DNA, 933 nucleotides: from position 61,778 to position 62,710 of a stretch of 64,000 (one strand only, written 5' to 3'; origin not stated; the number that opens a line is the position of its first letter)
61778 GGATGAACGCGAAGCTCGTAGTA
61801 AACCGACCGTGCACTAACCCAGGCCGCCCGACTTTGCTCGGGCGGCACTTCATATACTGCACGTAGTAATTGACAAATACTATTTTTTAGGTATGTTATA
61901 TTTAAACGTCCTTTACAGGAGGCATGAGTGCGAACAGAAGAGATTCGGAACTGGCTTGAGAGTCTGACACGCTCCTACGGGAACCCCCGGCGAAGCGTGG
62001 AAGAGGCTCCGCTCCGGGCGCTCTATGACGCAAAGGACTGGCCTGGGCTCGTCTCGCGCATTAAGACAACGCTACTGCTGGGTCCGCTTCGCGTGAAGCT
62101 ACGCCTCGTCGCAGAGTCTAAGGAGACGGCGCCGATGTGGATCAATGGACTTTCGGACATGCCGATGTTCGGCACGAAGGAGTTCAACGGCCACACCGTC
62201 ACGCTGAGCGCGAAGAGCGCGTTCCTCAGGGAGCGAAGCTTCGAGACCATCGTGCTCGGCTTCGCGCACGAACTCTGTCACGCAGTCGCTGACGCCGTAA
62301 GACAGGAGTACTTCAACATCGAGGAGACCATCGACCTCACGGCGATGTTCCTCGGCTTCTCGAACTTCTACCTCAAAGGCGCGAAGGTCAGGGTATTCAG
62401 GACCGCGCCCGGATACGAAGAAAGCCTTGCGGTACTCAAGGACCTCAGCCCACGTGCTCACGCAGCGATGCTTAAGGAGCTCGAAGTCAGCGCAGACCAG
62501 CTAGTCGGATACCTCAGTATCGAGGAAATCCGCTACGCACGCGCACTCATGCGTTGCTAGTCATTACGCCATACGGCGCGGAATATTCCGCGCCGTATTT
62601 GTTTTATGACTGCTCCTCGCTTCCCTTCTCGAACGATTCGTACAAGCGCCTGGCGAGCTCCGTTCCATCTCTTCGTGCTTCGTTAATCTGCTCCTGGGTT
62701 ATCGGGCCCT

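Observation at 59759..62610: Array of five consecutive monocistronic orphan genes, each with its own sigma70-like promoter and terminator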

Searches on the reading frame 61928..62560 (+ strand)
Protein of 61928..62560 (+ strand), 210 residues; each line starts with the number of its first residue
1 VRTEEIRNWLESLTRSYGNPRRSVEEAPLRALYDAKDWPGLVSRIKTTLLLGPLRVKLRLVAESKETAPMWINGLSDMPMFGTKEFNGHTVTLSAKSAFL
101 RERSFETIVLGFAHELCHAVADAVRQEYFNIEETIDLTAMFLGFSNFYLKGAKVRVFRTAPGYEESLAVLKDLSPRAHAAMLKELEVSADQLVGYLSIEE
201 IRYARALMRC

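Call 4: search_protein_families(library=pfam, proteins=[window:61928-62560:+], max_evalue=1)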
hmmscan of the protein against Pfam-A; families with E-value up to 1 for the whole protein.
window:61928-62560:+ (210 aa): 2 families
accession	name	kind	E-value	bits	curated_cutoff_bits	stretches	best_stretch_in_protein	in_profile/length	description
PF13918.12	PLDc_3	-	0.12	12.4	27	1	36-84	117-164/180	PLD-like domain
PF08325.16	WLM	-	0.13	12.8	26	0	103-135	78-110/190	WLM domain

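Call 10: search_protein_families(library=phrogs, proteins=[window:61928-62560:+], max_evalue=1)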
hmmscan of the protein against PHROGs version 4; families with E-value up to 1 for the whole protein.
window:61928-62560:+ (210 aa): 1 family
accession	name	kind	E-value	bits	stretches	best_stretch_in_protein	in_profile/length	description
phrog_6052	-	unknown function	0.43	11.6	0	113-143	34-64/75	-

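Call 11: search_protein_families(library=padloc, proteins=[window:61928-62560:+], max_evalue=1)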
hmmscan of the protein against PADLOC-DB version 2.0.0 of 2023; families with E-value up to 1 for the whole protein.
window:61928-62560:+ (210 aa): 0 families

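Call 12: search_protein_families(library=ncbifam, proteins=[window:61928-62560:+], max_evalue=1)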
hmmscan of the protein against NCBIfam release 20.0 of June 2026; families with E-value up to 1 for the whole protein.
window:61928-62560:+ (210 aa): 0 families

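Call 13: find_encoding_contigs(protein=window:61928-62560:+, flank=10000, max_places=10)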
Protein window:61928-62560:+ (210 aa): 4 contigs read that carry it; 2 places shown.
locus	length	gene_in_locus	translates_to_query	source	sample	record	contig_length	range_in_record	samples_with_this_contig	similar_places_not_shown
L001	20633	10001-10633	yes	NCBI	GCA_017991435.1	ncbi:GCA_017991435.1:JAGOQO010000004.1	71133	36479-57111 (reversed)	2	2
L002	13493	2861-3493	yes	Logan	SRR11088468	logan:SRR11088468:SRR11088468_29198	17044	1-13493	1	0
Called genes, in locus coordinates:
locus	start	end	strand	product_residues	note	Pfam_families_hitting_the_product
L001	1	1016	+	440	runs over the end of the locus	PF26299:MurL_N, PF26298:MurL_epimerase_C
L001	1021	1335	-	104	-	PF13376:OmdA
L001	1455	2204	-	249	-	-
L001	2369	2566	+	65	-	-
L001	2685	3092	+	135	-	-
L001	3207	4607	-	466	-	PF01145:Band_7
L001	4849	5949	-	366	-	PF19077:Big_13 (weak)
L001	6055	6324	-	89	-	-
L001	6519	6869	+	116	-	-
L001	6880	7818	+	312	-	PF00089:Trypsin, PF13365:Trypsin_2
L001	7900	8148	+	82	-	-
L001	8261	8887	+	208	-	-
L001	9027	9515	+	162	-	-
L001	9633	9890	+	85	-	-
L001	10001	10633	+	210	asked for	-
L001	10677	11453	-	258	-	-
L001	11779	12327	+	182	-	-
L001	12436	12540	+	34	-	-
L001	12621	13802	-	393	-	PF00704:Glyco_hydro_18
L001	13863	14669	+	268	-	PF01509:TruB_N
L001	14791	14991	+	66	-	PF00313:CSD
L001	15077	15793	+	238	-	PF01479:S4, PF00849:PseudoU_synth_2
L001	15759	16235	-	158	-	PF00856:SET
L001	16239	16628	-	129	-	-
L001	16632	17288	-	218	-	-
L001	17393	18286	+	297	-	PF02557:VanY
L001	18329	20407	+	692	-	PF05231:MASE1, PF00512:HisKA, PF02518:HATPase_c, PF00072:Response_reg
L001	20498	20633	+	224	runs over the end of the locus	PF00072:Response_reg, PF00486:Trans_reg_C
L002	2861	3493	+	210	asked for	-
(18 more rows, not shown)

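Call 16: find_homologous_proteins(query=window:61928-62560:+, max_evalue=0.01)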
Query window:61928-62560:+ (210 aa): 2 proteins with E <= 0.01 among 745 candidates.
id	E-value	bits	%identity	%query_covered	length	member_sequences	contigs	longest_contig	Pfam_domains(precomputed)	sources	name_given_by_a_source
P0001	2.2e-133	460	100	100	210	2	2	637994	-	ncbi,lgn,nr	ncbi:MAG: hypothetical protein KBC38_02345 [Candidatus Pacebacteria bacterium]|nr:hypothetical prote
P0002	1.8e-19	89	34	98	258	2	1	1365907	-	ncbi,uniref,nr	ncbi:hypothetical protein JQ607_00590 [Bradyrhizobium liaoningense]|uniref:hypothetical protein n=1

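Call 21: find_encoding_contigs(protein=P0002, flank=6000, max_places=4)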
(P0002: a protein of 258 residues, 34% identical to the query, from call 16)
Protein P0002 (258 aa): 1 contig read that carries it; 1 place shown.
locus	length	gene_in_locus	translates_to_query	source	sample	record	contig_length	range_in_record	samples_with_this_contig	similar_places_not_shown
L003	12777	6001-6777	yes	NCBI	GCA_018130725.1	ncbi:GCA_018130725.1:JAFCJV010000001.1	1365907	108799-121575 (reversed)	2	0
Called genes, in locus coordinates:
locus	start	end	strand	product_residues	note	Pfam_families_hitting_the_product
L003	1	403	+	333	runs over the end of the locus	-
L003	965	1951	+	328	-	PF00226:DnaJ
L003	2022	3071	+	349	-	PF04371:PAD_porph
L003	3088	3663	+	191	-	-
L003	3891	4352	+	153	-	PF00583:Acetyltransf_1, PF13673:Acetyltransf_10, PF13527:Acetyltransf_9 (weak), PF13508:Acetyltransf_7, PF08445:FR47 (weak)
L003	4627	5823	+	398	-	PF12358:DUF3644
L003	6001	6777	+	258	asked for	-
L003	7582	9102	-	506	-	PF00580:UvrD-helicase (weak), PF01443:Viral_helicase1 (weak), PF13361:UvrD_C, PF13538:UvrD_C_2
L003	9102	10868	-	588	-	PF02463:SMC_N (faint), PF13175:AAA_15 (faint), PF13304:AAA_21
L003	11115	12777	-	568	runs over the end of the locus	PF00078:RVT_1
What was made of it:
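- One Bradyrhizobium homolog of g5 sits beside DUF3644, UvrD/AAA_21 and reverse-transcriptase genes, a defence-island-like setting (call 21).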

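Call 30: find_related_loci(query=A1, collection=viral_contigs, flank=5000)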
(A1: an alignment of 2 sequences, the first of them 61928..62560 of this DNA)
Query A1 (210 aa) in viral_contigs; peptide patterns used: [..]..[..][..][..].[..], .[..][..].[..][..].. (x = any residue, [..] = any of these).
50 stretches matched a pattern, but none encodes a relative of the query by tblastn (E <= 1e-3).

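Call 31: search_solved_structures(query=A1, max_evalue=10)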
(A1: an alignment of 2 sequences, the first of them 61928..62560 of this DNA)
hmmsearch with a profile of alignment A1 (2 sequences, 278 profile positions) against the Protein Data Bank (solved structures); distinct sequences matched with E-value up to 10: 0.

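Call 34: search_protein_representatives(alignment_id=A1)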
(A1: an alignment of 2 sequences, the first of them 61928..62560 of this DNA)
Query: 2 sequences, 278 profile positions. Proteins with E-value up to 0.001 (for the whole library): 697; up to 1e-10: 402; up to 1e-30: 96. The best 150 are listed.
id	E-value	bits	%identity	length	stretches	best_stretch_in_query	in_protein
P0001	1.2e-119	414.8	-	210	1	64-270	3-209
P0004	3.8e-75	268.9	-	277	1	6-276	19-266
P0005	1.8e-64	233.9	-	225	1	5-208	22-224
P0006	3.6e-52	193.5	-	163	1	39-190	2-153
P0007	4.9e-52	193.1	-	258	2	59-218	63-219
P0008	8.7e-49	182.4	-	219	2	63-211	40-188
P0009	3.3e-48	180.5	-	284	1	67-221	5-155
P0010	9.5e-47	175.7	-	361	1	66-271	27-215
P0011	1.1e-46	175.5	-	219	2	58-211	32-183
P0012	2.6e-46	174.3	-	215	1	65-272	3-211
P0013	1.9e-45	171.5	-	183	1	64-208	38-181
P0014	3.3e-45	170.7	-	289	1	66-206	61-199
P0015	1.3e-44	168.7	-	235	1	39-270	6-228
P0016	7.6e-43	162.9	-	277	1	71-270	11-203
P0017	1.1e-42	162.4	-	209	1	64-270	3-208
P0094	5.5e-31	124.0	-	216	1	67-267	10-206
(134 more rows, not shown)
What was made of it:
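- g5 family: 697 representatives (call 34).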

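Call 36: search_protein_families(library=pfam, alignment_id=A3, max_evalue=0.01)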
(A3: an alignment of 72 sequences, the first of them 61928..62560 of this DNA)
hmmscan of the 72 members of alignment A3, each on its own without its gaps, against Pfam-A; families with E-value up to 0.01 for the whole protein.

A. member 1, window:61928-62560:+ (210 aa): 0 families

B. families by the number of members that match (of 72 scanned): 6 families
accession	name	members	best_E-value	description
PF10263.15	SprT-like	3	0.00088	SprT-like family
PF01471.23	PG_binding_1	1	8.1e-07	Putative peptidoglycan binding domain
PF08325.16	WLM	1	9.1e-06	WLM domain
PF02656.20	DUF202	1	0.0018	Domain of unknown function (DUF202)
PF24599.1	DUF7621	1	0.0021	Family of unknown function (DUF7621)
PF21859.2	Replitron_HUH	1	0.01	Replitron, HUH endonuclease domain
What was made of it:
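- On ImmA/IrrE (Peptidase_M78, PF06114): None of 72 family members matched at E<=0.01 (call 36).
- On SprT-like / WLM zincins (PF10263, PF08325): Only 3 of 72 relatives touch SprT-like (best E=8.8e-4) and 1 of 72 touches WLM (9e-6) (call 36).
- Closest known: Minigluzincins. Same: A few family members touch the Pfam SprT-like and WLM models (call 36).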

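Call 38: search_solved_structures(query=A3, max_evalue=10, show_alignments=2)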
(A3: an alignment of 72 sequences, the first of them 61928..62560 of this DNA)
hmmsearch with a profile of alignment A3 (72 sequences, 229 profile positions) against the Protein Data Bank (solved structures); distinct sequences matched with E-value up to 10: 12.
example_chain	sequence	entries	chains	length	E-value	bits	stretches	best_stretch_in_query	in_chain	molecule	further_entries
9qhc_A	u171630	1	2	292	0.054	15.7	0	39-62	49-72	Engineered tetratricopeptide repeat protein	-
2fo7_A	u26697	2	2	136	0.065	15.5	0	39-62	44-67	SYNTHETIC CONSENSUS TPR PROTEIN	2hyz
8ch0_A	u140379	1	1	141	0.079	15.2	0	39-62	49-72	Consensus tetratricopeptide repeat protein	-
6mr4_A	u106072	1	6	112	0.24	13.6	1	14-63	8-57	Nuclear protein STH1/NPS1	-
6kmb_A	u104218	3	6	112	0.25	13.6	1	14-63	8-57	Nuclear protein STH1/NPS1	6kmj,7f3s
6uy1_A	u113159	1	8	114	0.25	13.6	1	14-63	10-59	Nuclear protein STH1/NPS1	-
7tgh_A7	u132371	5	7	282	0.26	13.5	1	174-225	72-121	NDUA7 | 37S ribosomal protein S25, mitochondrial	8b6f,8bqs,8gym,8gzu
6m5v_A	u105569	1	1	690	0.44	12.8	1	36-102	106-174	Tripartite terminase subunit 3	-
6m5s_A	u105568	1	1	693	0.45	12.8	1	36-102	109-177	Tripartite terminase subunit 3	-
6m5r_A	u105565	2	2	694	0.45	12.8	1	36-102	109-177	Tripartite terminase subunit 3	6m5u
3kd7_A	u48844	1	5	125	1.4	11.2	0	39-61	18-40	CTPR390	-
1na0_A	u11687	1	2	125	1.8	10.8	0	39-61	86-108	designed protein CTPR3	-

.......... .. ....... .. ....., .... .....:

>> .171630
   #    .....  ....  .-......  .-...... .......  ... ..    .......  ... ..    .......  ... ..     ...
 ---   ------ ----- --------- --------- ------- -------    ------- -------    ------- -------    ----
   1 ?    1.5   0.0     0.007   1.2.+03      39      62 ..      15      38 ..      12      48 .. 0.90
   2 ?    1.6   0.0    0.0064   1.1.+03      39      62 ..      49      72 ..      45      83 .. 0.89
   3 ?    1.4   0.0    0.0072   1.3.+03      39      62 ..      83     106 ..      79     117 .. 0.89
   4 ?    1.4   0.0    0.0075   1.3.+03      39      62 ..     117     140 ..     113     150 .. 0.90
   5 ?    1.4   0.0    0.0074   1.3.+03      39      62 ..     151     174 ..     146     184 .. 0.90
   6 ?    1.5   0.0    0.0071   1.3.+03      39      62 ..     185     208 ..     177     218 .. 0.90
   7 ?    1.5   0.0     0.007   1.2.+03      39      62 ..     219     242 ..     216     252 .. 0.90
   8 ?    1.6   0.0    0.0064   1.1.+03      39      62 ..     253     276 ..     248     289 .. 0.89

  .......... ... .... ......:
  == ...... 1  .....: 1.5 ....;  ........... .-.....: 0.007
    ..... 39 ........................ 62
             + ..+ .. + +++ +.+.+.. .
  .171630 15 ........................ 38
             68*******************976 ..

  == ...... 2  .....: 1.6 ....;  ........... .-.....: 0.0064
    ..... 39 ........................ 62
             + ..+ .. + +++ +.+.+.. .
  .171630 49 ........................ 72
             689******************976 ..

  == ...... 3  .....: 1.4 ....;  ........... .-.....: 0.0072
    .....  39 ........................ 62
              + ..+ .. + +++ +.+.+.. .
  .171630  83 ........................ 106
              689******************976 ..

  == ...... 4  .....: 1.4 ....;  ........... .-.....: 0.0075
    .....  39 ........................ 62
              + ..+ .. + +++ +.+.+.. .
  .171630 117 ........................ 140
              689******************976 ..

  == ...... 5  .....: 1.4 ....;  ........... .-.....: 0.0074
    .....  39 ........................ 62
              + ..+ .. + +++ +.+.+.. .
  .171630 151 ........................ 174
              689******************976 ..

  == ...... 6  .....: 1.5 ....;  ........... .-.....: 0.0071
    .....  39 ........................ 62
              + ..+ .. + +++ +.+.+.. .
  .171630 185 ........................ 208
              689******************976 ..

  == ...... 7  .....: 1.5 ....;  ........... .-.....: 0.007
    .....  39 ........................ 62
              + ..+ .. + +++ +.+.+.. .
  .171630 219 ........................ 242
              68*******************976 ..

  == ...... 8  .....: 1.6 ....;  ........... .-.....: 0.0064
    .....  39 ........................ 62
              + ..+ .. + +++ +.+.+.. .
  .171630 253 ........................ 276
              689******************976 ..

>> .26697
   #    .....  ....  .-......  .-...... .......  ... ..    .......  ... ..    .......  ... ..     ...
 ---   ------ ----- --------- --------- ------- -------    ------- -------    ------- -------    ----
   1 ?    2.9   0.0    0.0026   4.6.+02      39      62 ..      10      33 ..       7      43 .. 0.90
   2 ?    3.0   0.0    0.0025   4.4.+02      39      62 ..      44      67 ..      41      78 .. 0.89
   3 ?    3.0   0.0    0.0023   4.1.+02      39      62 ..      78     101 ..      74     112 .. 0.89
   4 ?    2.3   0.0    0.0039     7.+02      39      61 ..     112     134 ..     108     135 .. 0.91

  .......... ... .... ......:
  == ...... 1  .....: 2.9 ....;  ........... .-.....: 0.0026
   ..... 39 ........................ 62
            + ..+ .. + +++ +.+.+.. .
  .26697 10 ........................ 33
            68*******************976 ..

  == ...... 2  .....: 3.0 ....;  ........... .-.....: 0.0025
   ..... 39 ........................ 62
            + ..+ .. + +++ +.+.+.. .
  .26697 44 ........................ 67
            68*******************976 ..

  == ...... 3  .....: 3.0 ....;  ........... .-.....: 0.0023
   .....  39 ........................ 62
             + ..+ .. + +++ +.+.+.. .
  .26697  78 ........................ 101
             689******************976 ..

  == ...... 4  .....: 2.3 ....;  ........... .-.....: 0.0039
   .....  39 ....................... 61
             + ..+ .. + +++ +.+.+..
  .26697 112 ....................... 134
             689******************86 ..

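Call 39: find_homologous_proteins(query=A3, max_evalue=0.001)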
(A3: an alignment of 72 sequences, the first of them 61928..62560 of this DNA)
Query A3 (72 sequences) (210 aa, profile of the alignment): 99 proteins with E <= 0.001 among 8000 candidates.
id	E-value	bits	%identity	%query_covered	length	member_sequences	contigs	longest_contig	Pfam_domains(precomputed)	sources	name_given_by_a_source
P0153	1.7e-77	278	33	100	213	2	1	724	-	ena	-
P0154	4.4e-76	273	33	98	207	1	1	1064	-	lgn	-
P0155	3.9e-74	267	34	93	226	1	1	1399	-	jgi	jgi:hypothetical protein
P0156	1.4e-73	265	34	99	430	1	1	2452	-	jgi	jgi:hypothetical protein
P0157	3.2e-73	264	33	99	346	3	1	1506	-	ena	-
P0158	4.9e-73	263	49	72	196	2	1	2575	-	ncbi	-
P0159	5.4e-73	263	33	99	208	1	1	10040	-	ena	-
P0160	5.3e-72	260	33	99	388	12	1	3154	-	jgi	-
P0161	1.3e-71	258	38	99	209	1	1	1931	-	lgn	-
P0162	2.8e-70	254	32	99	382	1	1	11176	-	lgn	-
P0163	3.1e-70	254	32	99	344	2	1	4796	-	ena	-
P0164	3.5e-70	254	32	99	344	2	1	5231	-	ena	-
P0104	1.6e-69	251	33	97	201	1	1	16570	-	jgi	-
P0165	4.2e-69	250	32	100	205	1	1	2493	-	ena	-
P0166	8.5e-69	249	36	100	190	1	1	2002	-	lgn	-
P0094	5.6e-67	243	29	100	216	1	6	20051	-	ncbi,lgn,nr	ncbi:MAG: hypothetical protein HYT29_01360 [Parcubacteria group bacterium]|nr:hypothetical protein [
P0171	6.8e-67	243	39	73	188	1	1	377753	-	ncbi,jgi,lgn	ncbi:MAG: hypothetical protein WC694_00965 [Candidatus Paceibacterota bacterium]|jgi:hypothetical pr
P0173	8.9e-66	239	34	85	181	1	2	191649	-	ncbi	-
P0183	1.0e-63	233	37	68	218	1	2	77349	-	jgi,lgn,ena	-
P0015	1.9e-62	228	35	68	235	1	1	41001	-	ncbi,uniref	ncbi:hypothetical protein ACFFWD_17310 [Bradyrhizobium erythrophlei]|uniref:hypothetical protein n=1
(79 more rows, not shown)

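Call 41: find_encoding_contigs(protein=P0171, flank=5000, max_places=2)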
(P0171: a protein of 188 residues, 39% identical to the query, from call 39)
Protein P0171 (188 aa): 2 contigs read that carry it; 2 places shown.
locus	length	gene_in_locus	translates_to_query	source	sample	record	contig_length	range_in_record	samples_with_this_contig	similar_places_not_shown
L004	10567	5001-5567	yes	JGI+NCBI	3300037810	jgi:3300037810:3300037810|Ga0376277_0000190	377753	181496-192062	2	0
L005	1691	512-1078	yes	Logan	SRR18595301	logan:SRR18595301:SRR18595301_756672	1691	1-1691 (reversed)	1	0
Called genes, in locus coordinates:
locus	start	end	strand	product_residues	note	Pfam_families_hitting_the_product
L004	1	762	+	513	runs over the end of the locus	PF01555:N6_N4_Mtase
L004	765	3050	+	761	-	PF04851:ResIII, PF00270:DEAD (weak)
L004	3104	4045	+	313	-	PF18899:DUF5655 (weak)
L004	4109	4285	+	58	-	-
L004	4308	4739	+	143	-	PF03073:TspO_MBR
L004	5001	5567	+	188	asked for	-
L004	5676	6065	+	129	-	-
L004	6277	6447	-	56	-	-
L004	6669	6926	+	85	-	PF09527:ATPase_gene1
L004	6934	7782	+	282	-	PF00119:ATP-synt_A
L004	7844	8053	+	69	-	PF00137:ATP-synt_C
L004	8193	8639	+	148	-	PF00430:ATP-synt_B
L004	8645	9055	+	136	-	PF00213:OSCP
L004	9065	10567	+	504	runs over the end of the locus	PF02874:ATP-synt_ab_N, PF00006:ATP-synt_ab, PF00306:ATP-synt_ab_C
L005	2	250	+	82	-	?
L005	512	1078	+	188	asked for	-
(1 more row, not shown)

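Call 42: find_encoding_contigs(protein=P0173, flank=5000, max_places=2)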
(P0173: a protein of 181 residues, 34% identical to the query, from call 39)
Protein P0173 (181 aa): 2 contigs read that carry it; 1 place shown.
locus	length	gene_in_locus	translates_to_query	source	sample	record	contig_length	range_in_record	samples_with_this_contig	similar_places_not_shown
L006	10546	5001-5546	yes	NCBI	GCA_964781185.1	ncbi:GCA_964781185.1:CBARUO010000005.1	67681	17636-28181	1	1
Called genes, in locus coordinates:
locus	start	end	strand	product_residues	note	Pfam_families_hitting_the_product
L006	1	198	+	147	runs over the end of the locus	-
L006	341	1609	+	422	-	PF02844:GARS_N, PF01071:GARS_A, PF02843:GARS_C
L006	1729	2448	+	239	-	-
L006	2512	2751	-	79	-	-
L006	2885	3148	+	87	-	-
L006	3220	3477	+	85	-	-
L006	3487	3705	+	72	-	-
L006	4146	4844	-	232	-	PF13398:Peptidase_M50B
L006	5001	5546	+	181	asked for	-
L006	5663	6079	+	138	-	-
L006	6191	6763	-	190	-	-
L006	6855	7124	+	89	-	-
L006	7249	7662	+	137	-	PF08570:DUF1761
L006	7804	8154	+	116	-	-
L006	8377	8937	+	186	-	-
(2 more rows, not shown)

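Call 43: find_encoding_contigs(protein=P0094, flank=5000, max_places=2)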
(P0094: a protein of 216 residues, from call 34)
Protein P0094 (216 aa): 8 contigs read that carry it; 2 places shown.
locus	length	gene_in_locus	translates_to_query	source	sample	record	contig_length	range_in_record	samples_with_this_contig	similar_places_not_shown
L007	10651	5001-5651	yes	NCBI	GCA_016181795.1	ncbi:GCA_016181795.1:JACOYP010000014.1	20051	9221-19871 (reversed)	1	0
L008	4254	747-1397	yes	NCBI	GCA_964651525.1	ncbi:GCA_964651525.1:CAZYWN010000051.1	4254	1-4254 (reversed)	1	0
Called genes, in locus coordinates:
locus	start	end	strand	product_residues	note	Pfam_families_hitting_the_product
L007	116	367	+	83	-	-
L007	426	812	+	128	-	PF02130:YbeY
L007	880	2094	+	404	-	PF02491:SHS2_FTSA, PF11104:PilM_2 (weak), PF14450:FtsA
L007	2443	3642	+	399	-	PF00091:Tubulin, PF12327:FtsZ_C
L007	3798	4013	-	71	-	-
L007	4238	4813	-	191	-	PF02777:Sod_Fe_C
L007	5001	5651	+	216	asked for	-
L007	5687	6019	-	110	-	PF04266:ASCH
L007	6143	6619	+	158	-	PF13207:AAA_17 (faint)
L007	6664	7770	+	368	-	-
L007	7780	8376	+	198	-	PF01725:Ham1p_like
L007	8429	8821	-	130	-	PF00072:Response_reg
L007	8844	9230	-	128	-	-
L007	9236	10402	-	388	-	-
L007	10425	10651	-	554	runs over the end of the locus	-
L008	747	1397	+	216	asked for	-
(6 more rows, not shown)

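Call 45: predict_structure(alignment_id=A3)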
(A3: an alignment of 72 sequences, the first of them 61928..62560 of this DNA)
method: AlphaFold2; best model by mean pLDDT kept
length: 210 residues; sequences in the alignment: 72
mean_pLDDT: 95.2   pTM: 0.86
mean pLDDT of the five models: 95.2, 94.9, 95.0, 94.5, 93.2
residues with pLDDT >= 90: 178; 70-90: 32; 50-70: 0; < 50: 0
segments of 3 or more residues with pLDDT < 50: none
pLDDT, mean of each block of 10 residues (from residue 1): 97 97 98 98 98 98 96 97 97 98 97 98 97 98 98 84 87 91 83 95 96
secondary structure, 60 per line:
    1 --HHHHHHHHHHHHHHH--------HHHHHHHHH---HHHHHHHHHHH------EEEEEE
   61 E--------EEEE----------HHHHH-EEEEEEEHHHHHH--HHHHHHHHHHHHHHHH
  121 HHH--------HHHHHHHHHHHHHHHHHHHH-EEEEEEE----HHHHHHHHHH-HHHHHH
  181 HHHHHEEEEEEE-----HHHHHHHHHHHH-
elements in order: H3-17 H26-34 H38-48 E55-61 E70-73 H84-88 E90-96 H97-102 H105-123 H132-151 E153-159 H164-173 H175-185 E186-192 H198-209
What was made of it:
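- AlphaFold2 pLDDT 95 (call 45).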
